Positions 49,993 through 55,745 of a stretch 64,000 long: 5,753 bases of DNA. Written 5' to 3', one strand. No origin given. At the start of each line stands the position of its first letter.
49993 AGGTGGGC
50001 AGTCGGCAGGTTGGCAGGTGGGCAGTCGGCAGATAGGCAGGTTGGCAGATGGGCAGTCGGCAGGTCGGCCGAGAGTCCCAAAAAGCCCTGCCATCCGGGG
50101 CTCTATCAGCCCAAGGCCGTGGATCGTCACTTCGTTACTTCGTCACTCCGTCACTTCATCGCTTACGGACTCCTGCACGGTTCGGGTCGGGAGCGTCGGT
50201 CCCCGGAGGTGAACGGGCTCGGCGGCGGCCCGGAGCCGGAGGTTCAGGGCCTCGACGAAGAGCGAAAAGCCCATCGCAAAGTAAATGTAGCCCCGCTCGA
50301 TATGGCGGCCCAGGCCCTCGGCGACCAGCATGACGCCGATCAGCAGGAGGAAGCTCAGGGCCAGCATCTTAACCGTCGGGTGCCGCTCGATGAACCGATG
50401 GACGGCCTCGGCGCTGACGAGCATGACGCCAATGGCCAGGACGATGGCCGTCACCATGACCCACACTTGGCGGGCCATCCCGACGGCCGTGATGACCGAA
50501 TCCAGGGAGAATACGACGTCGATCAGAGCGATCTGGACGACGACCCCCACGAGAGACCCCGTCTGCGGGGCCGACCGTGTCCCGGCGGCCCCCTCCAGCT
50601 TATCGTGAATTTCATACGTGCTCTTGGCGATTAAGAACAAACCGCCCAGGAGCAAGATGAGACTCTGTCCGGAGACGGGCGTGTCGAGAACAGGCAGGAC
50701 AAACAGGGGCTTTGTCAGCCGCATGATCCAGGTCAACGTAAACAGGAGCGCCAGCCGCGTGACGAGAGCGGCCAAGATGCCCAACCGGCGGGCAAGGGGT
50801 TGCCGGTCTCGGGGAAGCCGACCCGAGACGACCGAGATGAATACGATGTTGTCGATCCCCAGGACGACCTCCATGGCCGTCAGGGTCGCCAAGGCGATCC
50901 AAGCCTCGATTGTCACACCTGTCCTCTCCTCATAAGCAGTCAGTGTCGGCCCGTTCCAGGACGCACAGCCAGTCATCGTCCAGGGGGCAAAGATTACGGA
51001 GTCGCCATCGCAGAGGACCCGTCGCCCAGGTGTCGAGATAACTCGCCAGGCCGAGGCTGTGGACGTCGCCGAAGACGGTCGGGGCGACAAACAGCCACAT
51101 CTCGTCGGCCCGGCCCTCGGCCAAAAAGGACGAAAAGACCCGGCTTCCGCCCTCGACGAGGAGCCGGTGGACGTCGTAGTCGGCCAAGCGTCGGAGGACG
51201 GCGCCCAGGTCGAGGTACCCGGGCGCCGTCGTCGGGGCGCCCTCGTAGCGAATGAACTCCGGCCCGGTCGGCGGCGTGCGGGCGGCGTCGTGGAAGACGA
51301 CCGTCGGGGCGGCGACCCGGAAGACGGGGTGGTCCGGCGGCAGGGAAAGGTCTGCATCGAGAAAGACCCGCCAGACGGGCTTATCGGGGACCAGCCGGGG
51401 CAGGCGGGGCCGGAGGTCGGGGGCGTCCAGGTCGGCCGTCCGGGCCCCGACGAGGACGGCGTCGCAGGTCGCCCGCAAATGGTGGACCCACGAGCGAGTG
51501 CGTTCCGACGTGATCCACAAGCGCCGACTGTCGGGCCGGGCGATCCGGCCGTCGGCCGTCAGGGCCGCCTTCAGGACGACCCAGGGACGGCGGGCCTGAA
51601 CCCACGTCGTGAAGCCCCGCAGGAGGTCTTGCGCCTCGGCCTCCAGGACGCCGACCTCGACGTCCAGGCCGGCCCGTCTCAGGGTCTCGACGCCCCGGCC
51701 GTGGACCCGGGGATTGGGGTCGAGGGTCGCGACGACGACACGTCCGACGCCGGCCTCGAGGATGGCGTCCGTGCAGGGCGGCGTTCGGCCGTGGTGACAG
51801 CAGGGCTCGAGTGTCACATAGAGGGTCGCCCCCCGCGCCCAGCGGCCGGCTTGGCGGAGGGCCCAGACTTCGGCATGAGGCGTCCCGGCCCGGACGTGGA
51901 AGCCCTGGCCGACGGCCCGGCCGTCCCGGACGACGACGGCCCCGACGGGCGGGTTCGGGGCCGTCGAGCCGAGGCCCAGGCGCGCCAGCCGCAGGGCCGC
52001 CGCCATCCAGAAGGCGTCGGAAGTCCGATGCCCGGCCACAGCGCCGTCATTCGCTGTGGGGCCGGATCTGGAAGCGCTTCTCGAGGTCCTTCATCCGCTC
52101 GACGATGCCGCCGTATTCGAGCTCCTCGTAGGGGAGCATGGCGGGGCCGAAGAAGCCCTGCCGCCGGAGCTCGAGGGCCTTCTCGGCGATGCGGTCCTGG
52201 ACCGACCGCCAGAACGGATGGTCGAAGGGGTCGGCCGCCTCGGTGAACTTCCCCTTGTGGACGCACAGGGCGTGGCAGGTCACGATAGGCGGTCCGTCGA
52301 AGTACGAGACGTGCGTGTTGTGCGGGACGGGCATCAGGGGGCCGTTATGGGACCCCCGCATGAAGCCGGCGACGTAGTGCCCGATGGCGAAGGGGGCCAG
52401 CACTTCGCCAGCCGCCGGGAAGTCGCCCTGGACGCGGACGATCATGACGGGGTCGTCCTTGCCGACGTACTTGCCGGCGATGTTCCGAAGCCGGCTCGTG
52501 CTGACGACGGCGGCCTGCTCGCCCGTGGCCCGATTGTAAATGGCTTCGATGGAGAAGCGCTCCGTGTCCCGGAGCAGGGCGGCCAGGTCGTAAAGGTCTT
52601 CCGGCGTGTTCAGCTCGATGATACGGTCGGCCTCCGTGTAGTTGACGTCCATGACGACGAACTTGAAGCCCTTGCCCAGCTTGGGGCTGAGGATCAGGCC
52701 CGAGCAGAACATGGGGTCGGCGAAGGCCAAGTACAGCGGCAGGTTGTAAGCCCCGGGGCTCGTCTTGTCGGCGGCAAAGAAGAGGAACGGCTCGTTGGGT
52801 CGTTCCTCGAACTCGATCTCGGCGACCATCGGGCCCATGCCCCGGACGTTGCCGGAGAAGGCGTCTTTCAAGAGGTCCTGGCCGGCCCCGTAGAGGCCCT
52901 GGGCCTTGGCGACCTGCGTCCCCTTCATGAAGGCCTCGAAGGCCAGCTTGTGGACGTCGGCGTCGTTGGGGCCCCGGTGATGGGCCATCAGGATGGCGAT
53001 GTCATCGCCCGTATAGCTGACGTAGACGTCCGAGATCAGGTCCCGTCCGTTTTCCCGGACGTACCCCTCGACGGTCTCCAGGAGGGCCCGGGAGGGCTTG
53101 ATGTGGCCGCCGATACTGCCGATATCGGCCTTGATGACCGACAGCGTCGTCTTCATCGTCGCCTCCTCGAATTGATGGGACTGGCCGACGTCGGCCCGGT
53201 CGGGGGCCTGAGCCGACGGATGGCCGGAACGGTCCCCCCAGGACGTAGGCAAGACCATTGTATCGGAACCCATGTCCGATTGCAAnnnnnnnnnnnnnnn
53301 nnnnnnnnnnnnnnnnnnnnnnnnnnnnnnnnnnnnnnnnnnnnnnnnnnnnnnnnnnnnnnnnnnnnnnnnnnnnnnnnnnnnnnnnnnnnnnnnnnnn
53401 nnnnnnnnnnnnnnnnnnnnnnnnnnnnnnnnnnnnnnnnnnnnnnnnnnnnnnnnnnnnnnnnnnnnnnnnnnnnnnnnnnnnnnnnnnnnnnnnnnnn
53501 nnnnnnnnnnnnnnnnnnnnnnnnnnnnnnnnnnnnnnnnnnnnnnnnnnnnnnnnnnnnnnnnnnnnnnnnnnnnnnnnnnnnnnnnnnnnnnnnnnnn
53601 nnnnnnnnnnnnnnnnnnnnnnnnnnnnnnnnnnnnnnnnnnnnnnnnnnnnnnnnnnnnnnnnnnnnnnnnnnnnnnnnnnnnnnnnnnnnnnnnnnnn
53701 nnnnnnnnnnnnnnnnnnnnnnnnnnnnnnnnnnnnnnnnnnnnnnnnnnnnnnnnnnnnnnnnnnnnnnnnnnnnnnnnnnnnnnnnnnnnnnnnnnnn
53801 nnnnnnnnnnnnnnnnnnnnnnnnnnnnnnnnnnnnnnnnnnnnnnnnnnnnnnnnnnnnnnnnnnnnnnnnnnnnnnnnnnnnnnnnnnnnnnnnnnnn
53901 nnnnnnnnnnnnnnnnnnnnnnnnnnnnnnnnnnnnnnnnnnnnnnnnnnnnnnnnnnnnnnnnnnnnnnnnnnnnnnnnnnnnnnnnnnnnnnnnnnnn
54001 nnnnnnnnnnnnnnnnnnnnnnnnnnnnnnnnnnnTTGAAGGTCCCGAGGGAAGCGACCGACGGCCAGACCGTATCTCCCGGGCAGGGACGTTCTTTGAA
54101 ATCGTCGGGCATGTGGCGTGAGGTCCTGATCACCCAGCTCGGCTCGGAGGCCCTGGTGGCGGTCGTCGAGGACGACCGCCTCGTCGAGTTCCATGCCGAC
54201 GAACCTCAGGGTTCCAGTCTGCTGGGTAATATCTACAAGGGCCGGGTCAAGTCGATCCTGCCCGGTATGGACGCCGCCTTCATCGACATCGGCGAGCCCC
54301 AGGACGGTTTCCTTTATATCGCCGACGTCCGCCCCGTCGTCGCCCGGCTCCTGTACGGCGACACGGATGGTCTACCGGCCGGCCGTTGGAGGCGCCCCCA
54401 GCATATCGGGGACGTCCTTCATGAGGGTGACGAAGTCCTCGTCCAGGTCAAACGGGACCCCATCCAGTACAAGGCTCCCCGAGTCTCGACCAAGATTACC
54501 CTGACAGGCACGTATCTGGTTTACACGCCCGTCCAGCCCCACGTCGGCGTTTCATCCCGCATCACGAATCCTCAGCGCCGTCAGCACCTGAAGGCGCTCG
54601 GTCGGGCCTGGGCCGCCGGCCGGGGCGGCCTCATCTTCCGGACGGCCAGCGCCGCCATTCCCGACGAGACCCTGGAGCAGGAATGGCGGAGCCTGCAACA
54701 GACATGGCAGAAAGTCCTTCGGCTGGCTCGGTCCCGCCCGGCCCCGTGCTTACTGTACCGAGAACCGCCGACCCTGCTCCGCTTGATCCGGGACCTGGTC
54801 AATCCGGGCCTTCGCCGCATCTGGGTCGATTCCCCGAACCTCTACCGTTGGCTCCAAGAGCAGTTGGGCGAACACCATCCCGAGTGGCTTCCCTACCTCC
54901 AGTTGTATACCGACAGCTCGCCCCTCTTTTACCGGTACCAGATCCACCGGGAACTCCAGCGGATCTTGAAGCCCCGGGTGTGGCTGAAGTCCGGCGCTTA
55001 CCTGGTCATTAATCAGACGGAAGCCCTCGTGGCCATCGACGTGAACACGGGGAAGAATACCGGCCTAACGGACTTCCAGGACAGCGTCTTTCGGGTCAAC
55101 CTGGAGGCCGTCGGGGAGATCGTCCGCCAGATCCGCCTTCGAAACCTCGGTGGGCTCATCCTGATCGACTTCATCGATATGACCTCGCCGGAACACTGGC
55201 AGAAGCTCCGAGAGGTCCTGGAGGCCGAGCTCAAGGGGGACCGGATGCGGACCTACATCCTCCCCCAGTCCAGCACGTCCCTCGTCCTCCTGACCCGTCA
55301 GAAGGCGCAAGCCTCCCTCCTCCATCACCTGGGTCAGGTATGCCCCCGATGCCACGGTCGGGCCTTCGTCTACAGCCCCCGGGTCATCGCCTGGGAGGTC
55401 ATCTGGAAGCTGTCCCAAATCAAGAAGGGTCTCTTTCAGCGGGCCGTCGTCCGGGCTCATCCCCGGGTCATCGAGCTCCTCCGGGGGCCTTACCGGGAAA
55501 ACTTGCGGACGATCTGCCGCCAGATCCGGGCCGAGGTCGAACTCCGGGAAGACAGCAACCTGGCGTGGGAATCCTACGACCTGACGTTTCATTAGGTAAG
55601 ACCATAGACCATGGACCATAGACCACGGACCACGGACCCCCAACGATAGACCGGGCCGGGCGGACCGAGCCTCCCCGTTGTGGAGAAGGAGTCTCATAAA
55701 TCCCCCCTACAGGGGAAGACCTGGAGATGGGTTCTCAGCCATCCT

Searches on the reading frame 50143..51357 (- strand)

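Call 78: search_protein_families(library=pfam, proteins=[window:50143-51357:-], max_evalue=0.01)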
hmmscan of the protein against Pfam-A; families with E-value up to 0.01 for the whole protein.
window:50143-51357:- (404 aa): 1 family
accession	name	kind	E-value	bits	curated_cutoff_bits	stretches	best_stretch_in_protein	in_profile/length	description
PF03741.22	TerC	-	6.3e-46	156.8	27.8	1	158-347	2-177/178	Integral membrane protein TerC family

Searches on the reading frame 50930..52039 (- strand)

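Call 78: search_protein_families(library=pfam, proteins=[window:50930-52039:-], max_evalue=0.01)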
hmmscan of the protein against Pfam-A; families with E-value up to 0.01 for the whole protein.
window:50930-52039:- (369 aa): 3 families
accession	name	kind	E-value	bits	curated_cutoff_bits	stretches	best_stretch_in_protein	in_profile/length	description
PF01872.23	RibD_C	-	2.7e-33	115.9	24.1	1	152-357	1-195/197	RibD C-terminal domain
PF00383.29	dCMP_cyt_deam_1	-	1.4e-19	70.3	25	1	7-104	3-101/102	Cytidine and deoxycytidylate deaminase zinc-binding region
PF14437.12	MafB19-deam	-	8.6e-11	42.4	27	1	20-121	13-117/142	MafB19-like deaminase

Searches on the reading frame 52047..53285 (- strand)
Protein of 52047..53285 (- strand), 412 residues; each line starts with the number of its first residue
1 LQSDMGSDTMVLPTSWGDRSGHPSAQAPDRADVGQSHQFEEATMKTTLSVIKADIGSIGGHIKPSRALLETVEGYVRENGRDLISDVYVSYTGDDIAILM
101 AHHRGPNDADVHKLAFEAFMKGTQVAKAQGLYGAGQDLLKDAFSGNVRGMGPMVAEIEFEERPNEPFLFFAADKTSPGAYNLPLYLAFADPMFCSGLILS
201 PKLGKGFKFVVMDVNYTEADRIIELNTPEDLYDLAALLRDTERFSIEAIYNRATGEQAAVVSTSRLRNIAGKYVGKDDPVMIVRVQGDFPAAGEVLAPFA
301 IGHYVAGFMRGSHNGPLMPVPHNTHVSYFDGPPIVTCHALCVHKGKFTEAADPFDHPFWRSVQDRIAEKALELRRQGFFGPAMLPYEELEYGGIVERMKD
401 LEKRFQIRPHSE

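Call 8: search_protein_families(library=pfam, proteins=[window:52047-53285:-], max_evalue=0.00001)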
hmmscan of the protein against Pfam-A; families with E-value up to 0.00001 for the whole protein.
window:52047-53285:- (412 aa): 1 family
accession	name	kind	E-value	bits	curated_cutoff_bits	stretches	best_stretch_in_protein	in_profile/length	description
PF01950.21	FBPase_3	-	3.1e-157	523.8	25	1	45-406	1-361/361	Fructose-1,6-bisphosphatase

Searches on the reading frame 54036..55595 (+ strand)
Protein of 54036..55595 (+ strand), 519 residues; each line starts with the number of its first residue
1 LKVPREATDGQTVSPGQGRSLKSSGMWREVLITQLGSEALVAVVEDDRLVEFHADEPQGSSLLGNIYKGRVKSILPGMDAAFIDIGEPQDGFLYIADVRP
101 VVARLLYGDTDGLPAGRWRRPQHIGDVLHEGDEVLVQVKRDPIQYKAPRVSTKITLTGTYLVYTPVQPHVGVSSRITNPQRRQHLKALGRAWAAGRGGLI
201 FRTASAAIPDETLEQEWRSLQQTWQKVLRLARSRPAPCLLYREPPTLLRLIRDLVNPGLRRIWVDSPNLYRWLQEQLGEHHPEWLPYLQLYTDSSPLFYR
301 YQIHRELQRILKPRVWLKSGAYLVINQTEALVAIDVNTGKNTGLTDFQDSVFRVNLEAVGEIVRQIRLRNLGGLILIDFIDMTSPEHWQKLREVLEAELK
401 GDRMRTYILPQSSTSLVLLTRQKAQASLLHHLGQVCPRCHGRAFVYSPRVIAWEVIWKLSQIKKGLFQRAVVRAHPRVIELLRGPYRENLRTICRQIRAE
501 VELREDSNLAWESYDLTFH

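Call 8: search_protein_families(library=pfam, proteins=[window:54036-55595:+], max_evalue=0.00001)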
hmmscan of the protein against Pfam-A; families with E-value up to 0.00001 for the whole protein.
window:54036-55595:+ (519 aa): 1 family
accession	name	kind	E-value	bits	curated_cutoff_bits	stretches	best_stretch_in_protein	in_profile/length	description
PF10150.14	RNase_E_G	-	9.9e-87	291.2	25.5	1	155-423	1-269/270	Ribonuclease E/G family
